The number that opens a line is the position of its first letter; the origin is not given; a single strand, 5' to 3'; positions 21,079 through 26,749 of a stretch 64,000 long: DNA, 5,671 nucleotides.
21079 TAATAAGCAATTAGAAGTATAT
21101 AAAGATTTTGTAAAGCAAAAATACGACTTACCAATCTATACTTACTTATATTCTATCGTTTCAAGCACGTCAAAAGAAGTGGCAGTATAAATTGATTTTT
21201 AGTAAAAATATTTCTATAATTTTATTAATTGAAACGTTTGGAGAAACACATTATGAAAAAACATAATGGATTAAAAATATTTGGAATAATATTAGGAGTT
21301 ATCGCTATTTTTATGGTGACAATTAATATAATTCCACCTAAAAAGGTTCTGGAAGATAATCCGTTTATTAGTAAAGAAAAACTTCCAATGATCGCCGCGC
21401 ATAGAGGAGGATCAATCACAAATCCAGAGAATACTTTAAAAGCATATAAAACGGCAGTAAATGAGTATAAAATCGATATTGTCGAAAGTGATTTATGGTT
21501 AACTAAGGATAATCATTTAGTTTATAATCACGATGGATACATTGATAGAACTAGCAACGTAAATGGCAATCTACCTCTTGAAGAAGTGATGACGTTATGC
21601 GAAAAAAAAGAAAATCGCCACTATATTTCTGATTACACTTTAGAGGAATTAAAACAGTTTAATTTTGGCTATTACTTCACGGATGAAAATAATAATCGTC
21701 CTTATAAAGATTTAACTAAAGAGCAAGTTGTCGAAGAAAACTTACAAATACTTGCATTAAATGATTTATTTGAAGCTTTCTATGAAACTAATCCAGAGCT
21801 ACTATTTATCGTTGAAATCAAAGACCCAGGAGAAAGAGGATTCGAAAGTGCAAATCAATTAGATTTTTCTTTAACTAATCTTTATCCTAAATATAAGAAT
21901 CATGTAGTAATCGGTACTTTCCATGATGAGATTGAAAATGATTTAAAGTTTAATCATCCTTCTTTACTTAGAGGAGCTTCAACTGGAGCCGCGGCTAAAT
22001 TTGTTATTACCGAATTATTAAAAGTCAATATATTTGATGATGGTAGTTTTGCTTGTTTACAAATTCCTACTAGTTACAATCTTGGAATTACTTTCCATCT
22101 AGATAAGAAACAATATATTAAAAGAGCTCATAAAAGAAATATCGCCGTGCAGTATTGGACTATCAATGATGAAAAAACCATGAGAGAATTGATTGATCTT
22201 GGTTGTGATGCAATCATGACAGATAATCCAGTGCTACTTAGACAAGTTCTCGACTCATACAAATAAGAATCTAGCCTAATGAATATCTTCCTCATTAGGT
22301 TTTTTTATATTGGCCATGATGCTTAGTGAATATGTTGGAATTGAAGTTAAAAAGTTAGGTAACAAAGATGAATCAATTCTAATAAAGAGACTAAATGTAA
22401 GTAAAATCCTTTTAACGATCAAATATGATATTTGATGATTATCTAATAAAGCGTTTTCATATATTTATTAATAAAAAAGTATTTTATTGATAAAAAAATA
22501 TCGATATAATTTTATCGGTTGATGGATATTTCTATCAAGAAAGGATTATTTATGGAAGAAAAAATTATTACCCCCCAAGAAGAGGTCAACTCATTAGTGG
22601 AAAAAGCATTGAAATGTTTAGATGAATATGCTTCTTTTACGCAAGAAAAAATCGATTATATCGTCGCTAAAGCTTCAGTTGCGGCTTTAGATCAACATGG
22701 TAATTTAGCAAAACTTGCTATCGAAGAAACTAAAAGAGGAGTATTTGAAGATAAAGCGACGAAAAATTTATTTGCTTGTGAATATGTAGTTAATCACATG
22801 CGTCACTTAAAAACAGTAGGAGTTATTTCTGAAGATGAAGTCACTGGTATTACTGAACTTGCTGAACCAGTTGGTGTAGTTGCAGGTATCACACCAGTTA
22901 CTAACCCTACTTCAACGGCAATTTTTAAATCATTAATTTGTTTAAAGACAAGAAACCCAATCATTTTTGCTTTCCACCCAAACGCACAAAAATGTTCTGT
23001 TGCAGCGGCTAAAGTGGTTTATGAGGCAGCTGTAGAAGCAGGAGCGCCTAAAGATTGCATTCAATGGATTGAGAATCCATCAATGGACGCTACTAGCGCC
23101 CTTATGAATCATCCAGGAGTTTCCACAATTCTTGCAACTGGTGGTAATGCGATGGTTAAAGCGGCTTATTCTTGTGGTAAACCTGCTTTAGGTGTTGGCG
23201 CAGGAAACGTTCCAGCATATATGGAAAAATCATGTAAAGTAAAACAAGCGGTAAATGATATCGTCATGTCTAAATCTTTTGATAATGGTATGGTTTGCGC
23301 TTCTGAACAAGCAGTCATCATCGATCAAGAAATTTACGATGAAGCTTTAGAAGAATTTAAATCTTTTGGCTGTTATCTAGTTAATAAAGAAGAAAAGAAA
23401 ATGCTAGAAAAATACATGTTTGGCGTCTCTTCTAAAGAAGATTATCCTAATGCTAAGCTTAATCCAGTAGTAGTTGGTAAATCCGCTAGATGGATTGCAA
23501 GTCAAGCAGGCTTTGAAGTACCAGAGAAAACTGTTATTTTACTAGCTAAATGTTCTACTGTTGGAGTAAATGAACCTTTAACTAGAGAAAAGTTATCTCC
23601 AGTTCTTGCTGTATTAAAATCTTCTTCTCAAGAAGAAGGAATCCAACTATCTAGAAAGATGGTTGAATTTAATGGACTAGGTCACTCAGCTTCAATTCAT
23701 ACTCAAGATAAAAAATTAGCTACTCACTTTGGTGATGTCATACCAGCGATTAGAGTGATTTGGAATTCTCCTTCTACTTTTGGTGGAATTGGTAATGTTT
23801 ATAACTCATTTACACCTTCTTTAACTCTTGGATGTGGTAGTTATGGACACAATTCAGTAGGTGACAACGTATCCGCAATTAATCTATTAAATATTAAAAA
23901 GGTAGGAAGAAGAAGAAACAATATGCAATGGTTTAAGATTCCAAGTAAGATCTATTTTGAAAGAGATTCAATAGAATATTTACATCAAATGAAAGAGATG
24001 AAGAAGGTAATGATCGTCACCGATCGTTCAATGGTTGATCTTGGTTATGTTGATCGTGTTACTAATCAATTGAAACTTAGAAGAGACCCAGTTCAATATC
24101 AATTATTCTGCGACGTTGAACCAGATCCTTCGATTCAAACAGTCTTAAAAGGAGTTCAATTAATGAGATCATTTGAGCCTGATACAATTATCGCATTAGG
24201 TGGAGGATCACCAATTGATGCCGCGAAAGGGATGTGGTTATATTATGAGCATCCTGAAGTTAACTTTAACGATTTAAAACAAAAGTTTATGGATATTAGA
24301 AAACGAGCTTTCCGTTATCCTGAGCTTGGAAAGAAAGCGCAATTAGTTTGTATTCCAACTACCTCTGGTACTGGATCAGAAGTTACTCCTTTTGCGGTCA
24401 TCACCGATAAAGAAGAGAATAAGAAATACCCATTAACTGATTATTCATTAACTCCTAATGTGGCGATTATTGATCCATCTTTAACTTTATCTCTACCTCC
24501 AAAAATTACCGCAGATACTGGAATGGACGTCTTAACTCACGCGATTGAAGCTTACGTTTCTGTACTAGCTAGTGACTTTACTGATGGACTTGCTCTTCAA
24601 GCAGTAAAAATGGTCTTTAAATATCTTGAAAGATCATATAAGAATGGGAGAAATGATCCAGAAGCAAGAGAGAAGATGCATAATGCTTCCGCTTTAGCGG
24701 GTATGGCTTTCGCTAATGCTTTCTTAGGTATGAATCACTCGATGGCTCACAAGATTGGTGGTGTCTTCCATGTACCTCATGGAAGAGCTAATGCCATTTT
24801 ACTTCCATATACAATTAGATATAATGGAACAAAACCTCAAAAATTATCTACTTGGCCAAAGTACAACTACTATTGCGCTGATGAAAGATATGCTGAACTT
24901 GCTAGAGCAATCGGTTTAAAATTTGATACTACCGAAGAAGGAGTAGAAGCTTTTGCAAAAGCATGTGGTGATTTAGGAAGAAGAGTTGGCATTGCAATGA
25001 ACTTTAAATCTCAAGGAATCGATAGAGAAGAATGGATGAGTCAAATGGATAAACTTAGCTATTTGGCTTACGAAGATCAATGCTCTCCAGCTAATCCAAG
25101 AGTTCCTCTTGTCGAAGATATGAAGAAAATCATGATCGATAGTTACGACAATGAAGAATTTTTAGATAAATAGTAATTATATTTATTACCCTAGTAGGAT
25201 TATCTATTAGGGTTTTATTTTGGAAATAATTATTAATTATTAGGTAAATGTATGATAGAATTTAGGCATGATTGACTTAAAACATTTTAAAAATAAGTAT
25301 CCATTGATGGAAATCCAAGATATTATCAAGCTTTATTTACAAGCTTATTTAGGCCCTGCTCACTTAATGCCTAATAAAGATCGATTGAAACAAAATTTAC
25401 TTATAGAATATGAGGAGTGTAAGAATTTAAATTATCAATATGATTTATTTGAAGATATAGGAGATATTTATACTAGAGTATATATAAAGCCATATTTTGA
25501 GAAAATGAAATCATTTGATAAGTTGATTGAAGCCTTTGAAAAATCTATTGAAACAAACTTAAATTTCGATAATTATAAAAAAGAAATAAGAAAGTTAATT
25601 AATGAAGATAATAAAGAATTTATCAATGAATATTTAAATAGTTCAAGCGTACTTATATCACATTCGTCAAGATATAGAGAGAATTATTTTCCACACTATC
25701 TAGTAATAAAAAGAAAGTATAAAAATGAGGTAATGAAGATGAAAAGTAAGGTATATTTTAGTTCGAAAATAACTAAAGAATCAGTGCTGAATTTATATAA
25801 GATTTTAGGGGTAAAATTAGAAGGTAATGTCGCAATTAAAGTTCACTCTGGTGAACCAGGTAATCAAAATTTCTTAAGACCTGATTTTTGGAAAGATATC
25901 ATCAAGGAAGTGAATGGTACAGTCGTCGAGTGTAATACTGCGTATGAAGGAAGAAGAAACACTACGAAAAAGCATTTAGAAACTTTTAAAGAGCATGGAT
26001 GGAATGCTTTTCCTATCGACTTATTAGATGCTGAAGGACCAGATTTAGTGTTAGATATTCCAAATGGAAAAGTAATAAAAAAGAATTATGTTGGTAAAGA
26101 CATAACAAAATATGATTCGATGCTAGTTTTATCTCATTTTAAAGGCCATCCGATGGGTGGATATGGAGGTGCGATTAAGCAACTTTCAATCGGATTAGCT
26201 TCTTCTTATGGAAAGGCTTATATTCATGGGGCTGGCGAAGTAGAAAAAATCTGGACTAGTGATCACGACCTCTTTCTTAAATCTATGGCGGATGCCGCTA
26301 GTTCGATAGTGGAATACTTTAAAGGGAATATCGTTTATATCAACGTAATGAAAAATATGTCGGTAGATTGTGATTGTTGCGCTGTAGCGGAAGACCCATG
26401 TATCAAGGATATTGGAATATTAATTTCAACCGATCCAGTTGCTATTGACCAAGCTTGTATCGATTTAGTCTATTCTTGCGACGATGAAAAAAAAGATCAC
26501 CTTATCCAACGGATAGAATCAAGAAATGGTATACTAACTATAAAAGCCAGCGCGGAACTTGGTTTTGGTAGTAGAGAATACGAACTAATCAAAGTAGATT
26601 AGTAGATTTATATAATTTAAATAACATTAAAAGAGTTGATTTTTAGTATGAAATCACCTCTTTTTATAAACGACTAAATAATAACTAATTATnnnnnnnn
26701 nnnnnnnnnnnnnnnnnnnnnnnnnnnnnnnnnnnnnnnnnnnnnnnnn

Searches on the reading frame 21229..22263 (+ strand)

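Call 73: search_protein_families(library=pfam, proteins=[window:21229-22263:+], max_evalue=0.000001)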
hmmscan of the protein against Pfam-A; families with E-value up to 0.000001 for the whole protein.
window:21229-22263:+ (345 aa): 1 family
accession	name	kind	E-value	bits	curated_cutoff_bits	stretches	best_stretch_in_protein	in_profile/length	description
PF03009.23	GDPD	-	4.4e-31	109.3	23.6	1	58-335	1-243/244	Glycerophosphoryl diester phosphodiesterase family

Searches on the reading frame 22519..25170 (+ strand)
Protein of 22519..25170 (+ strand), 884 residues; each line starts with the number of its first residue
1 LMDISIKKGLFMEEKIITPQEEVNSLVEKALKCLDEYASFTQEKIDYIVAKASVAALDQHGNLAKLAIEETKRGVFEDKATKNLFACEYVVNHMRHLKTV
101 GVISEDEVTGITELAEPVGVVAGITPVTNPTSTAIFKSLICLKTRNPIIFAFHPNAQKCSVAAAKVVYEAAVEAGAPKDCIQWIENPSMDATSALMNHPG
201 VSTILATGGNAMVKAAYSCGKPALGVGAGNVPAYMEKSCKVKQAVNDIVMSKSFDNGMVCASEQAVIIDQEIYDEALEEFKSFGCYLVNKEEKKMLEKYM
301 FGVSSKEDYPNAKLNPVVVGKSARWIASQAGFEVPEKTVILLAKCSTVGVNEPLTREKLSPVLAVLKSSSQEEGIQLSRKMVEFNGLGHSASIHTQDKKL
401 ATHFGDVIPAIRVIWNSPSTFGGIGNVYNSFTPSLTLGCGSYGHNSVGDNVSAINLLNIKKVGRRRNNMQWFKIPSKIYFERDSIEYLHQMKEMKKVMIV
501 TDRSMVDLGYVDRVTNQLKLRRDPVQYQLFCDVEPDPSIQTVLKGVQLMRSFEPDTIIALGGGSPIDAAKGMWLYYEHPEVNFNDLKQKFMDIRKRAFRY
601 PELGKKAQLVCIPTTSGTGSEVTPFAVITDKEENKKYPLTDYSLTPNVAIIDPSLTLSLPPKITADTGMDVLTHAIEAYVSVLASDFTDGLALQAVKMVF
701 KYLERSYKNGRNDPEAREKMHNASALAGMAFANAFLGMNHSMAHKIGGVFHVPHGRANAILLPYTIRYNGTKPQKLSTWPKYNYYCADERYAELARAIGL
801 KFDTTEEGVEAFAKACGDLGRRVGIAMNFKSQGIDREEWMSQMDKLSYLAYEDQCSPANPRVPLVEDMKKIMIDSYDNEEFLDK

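Call 40: search_protein_families(library=pfam, proteins=[window:22519-25170:+], max_evalue=0.00001)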
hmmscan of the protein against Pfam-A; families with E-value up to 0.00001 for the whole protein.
window:22519-25170:+ (884 aa): 4 families
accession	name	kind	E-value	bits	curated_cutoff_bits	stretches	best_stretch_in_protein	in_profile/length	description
PF25137.1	ADH_Fe_C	-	2.9e-63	213.5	27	1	664-874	1-192/194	Fe-containing alcohol dehydrogenase family, C-terminal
PF00465.25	Fe-ADH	-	3e-48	164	31.3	1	475-653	1-168/168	Iron-containing alcohol dehydrogenase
PF00171.27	Aldedh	-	9.9e-28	97.3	23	1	20-281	28-290/461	Aldehyde dehydrogenase family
PF13685.12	Fe-ADH_2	-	1.3e-06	29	28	1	486-570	12-91/149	Iron-containing alcohol dehydrogenase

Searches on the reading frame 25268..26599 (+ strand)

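Call 74: search_protein_families(library=pfam, proteins=[window:25268-26599:+], max_evalue=0.000001)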
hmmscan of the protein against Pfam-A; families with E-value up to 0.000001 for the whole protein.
window:25268-26599:+ (444 aa): 1 family
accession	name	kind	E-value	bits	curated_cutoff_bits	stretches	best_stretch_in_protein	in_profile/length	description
PF04015.17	DUF362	-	1.2e-48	166.3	24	1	188-399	1-200/200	Domain of unknown function (DUF362)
